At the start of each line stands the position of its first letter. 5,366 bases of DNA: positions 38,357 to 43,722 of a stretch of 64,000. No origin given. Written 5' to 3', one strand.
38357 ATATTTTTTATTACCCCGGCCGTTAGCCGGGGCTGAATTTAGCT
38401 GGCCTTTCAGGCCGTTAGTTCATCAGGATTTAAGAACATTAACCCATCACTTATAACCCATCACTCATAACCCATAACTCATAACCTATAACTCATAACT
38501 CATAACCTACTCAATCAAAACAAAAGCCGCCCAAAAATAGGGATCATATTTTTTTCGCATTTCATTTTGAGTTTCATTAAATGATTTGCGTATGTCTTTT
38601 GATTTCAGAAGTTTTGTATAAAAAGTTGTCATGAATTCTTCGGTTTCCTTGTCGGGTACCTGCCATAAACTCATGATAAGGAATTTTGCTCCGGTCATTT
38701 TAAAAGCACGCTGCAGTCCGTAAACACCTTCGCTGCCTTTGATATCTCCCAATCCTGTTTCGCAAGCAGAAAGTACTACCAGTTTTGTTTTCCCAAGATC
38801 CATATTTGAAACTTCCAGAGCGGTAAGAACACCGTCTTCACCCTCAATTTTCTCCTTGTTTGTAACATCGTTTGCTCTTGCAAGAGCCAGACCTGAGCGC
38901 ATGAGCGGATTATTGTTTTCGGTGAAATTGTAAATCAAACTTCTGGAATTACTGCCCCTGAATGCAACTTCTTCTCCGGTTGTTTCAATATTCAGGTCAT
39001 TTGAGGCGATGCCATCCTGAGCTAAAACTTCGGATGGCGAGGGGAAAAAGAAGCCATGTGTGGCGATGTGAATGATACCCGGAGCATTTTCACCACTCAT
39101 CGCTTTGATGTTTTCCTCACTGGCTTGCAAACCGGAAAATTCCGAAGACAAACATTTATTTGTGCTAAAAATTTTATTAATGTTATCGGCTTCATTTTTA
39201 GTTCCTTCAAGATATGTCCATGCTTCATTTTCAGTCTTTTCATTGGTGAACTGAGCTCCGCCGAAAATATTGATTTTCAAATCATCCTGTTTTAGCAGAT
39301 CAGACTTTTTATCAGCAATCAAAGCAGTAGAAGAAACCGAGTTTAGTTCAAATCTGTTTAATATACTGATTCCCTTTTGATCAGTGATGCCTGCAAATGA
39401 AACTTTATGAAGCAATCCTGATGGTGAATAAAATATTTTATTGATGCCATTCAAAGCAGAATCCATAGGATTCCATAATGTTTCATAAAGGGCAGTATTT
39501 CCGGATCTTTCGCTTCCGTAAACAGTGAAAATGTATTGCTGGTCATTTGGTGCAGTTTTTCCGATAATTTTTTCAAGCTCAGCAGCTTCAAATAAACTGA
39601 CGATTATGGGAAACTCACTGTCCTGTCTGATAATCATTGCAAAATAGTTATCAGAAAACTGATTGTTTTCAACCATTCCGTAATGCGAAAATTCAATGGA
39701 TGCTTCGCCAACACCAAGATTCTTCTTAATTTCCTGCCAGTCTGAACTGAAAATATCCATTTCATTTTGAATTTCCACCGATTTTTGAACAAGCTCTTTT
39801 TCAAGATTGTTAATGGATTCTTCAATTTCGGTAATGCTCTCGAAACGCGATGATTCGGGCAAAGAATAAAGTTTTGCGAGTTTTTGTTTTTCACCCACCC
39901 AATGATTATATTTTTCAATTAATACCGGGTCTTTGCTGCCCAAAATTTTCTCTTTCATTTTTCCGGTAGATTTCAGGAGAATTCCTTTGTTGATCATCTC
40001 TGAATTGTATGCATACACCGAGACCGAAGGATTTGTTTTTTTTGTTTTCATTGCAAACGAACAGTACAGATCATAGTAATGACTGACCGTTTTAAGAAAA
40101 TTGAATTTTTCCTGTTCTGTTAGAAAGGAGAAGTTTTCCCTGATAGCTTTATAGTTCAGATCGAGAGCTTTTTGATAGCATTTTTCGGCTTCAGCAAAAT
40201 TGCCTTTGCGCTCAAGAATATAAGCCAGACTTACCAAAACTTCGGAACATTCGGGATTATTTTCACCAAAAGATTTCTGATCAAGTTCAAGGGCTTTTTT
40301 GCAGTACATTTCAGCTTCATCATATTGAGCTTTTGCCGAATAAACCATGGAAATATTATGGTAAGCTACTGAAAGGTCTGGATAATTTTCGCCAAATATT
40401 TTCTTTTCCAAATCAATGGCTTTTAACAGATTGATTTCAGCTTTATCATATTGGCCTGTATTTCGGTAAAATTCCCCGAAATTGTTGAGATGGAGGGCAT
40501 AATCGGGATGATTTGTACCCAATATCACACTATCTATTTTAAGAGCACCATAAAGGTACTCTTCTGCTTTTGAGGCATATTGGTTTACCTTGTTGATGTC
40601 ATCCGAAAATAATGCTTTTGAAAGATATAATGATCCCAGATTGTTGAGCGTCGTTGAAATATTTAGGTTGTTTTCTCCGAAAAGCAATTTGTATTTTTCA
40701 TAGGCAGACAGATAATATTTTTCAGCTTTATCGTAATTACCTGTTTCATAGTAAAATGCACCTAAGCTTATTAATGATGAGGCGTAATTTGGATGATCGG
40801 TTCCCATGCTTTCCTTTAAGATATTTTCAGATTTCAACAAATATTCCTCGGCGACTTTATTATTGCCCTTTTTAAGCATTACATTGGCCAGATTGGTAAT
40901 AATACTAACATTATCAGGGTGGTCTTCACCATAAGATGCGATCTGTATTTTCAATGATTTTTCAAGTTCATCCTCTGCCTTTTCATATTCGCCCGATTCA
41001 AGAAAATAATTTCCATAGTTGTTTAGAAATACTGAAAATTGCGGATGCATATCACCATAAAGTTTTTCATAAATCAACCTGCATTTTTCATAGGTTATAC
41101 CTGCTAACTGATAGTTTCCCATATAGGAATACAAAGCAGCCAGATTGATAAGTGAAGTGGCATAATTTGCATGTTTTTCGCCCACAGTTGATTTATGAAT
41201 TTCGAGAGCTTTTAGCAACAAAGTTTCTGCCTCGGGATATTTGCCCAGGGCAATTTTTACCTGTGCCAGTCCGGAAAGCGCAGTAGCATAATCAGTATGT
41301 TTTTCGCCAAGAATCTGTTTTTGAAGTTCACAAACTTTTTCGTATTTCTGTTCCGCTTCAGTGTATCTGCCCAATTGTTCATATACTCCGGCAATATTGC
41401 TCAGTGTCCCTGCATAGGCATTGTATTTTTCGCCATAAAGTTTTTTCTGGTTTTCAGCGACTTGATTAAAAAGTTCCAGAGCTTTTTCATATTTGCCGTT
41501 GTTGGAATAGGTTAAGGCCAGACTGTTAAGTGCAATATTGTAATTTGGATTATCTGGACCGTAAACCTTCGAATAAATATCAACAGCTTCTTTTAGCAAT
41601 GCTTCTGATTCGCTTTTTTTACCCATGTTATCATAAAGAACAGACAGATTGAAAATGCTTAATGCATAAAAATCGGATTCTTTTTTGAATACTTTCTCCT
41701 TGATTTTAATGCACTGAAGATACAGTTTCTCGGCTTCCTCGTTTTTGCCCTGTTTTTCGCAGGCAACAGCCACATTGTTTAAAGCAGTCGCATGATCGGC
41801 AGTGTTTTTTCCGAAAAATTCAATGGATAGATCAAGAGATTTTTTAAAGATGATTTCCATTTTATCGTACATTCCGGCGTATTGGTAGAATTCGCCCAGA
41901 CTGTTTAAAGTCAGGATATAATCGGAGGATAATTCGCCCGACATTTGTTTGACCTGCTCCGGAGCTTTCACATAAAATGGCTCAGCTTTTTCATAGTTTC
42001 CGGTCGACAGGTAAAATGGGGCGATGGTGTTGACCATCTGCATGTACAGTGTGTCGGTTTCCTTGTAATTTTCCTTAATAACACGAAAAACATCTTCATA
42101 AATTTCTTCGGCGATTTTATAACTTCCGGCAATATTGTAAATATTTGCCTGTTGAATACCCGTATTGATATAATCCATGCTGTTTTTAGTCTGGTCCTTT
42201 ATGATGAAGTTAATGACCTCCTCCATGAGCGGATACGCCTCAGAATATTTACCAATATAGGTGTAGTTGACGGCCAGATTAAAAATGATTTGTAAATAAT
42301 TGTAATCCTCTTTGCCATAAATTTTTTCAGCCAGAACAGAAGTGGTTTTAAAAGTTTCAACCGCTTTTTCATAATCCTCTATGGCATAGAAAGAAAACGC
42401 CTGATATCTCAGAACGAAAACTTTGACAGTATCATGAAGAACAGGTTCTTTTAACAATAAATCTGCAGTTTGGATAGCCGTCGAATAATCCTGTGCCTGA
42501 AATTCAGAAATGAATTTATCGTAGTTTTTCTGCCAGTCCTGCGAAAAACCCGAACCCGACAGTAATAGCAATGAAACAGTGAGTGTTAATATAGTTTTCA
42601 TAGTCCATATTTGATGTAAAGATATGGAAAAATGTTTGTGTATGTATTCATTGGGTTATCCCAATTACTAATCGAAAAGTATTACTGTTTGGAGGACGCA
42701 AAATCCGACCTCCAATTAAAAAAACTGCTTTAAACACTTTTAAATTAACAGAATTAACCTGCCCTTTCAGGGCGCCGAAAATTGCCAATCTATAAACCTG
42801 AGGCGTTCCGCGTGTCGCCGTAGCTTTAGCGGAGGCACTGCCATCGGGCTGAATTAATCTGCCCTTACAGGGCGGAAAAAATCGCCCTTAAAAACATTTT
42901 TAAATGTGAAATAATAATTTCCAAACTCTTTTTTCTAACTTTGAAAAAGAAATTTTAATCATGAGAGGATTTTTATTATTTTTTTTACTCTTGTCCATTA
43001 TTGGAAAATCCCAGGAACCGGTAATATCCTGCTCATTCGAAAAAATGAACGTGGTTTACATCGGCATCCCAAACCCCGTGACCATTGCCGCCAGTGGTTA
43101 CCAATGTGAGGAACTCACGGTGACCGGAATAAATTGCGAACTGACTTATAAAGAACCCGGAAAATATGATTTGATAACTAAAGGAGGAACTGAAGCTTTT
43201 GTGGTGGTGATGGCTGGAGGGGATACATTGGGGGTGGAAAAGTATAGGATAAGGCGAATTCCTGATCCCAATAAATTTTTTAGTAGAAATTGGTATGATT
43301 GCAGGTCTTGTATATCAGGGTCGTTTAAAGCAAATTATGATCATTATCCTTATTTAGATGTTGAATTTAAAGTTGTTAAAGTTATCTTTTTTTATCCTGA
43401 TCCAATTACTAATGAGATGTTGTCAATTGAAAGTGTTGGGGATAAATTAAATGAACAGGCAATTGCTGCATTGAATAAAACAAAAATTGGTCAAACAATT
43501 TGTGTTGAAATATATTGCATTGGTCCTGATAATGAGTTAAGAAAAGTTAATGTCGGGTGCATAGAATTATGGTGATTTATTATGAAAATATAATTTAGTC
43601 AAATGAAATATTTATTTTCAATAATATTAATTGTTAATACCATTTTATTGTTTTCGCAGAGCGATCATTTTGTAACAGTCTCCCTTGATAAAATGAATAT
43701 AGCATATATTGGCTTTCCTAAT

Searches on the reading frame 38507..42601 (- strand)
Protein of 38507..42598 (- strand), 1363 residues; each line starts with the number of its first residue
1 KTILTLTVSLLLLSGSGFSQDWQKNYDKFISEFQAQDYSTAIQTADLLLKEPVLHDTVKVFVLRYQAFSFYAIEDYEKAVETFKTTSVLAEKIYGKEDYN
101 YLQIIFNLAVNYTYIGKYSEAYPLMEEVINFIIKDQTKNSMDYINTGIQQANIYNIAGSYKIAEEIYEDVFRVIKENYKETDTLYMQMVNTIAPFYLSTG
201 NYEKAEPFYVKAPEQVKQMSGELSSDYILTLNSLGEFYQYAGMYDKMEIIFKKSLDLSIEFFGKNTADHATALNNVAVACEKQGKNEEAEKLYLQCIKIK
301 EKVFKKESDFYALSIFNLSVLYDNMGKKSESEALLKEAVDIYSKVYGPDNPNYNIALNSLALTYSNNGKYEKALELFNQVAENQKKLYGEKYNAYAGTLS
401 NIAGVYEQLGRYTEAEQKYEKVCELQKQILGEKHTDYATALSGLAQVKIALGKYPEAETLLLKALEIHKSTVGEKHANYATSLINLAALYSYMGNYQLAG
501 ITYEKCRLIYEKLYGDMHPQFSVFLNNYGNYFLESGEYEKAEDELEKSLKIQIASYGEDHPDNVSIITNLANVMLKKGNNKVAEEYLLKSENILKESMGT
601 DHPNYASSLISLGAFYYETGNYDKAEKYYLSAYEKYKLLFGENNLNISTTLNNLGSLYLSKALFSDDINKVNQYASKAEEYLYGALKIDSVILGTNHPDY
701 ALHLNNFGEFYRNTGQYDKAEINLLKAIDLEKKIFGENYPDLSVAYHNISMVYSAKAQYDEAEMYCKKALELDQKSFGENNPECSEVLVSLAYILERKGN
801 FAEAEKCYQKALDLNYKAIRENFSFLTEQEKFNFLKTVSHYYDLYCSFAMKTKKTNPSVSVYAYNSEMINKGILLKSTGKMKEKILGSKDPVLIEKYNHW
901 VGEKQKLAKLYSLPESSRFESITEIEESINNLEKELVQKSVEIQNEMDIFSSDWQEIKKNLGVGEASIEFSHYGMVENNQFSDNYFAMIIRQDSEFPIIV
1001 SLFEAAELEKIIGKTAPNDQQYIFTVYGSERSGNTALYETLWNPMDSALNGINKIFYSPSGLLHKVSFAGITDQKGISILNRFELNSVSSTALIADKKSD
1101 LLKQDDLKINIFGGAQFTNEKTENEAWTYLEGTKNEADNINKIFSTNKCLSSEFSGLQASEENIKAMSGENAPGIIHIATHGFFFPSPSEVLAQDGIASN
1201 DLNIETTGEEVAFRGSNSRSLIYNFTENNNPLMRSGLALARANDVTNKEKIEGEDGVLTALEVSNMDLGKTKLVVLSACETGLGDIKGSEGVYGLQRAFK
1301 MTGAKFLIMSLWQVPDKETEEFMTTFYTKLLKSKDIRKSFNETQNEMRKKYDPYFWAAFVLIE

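Call 29: search_protein_families(library=pfam, proteins=[window:38507-42598:-], max_evalue=0.0001)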
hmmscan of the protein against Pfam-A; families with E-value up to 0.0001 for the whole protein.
window:38507-42598:- (1363 aa): 18 families
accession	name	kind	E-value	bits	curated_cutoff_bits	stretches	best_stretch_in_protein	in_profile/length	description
PF13424.12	TPR_12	-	2.5e-147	479.8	30.1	13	396-469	3-76/77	Tetratricopeptide repeat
PF13374.12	TPR_10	-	2.7e-91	297.7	27.5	6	317-352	7-42/42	Tetratricopeptide repeat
PF12770.12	CHAT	-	2.5e-56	191.7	24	1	1035-1362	5-287/289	CHAT domain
PF24885.1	TPR_NPHP3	-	2e-50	171.8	100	5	678-822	75-220/239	Nephrocystin-3 TPR domain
PF07719.23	TPR_2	-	2.9e-49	161.6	27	1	786-815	2-31/34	Tetratricopeptide repeat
PF13181.12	TPR_8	-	2.3e-42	140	25.7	1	745-775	3-33/34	Tetratricopeptide repeat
PF13176.12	TPR_7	-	1.1e-41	137.7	27.9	0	398-422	1-25/36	Tetratricopeptide repeat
PF00515.34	TPR_1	-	1.3e-37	126.5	27.8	1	786-815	2-31/34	Tetratricopeptide repeat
PF17874.7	TPR_MalT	-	3.4e-24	86.2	45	1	329-469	57-192/336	MalT-like TPR region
PF14559.12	TPR_19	-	1.3e-23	83.5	25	0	409-467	4-54/68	Tetratricopeptide repeat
PF13431.12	TPR_17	-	1.9e-23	81.2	24.4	0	696-721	8-33/34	Tetratricopeptide repeat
PF13428.12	TPR_14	-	3.8e-23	80.1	23.5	0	787-815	3-31/44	Tetratricopeptide repeat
PF13432.12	TPR_16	-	2.5e-22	79.4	32.7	0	757-813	11-59/65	Tetratricopeptide repeat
PF23914.1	TPR_CcmH_CycH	-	3e-07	30.8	42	0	532-630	60-145/158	Cytochrome c-type biogenesis protein H TPR domain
PF13174.12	TPR_6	-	2.6e-06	28.2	26.3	0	360-383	6-29/33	Tetratricopeptide repeat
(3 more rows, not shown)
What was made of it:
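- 38507..42601 (-): Third exported TPR-CHAT protease (1364 aa), convergent with the orf265/Y_Y_Y-SpoIIE unit, with a GH97 gene between them. Pfam CHAT 192 bits (call 29).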

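Call 85: search_protein_families(library=padloc, proteins=[window:38510-42601:-], max_evalue=0.001)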
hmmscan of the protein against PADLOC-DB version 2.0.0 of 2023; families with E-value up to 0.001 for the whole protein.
window:38510-42601:- (1364 aa): 2 families
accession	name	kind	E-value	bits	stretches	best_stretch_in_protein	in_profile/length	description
PDLC01169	TPR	-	9.7e-23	78.8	4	396-494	108-202/252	TPR repeats containing protein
PDLC01171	TPR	-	7.5e-13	46.3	0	703-815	142-245/504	TPR repeats containing protein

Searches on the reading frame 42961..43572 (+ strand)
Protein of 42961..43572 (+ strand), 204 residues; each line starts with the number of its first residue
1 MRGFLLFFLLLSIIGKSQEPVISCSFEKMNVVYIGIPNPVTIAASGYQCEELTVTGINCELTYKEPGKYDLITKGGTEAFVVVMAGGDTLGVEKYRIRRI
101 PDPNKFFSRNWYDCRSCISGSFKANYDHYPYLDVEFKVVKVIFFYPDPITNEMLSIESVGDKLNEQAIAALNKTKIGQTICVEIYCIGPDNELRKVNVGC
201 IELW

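Call 29: search_protein_families(library=pfam, proteins=[window:42961-43572:+], max_evalue=0.0001)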
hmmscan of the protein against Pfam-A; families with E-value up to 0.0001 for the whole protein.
window:42961-43572:+ (204 aa): 1 family
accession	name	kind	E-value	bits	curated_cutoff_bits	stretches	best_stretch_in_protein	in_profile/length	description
PF21602.3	GldM_3rd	-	2.7e-09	37.6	25.2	1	24-98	4-82/82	GldM third domain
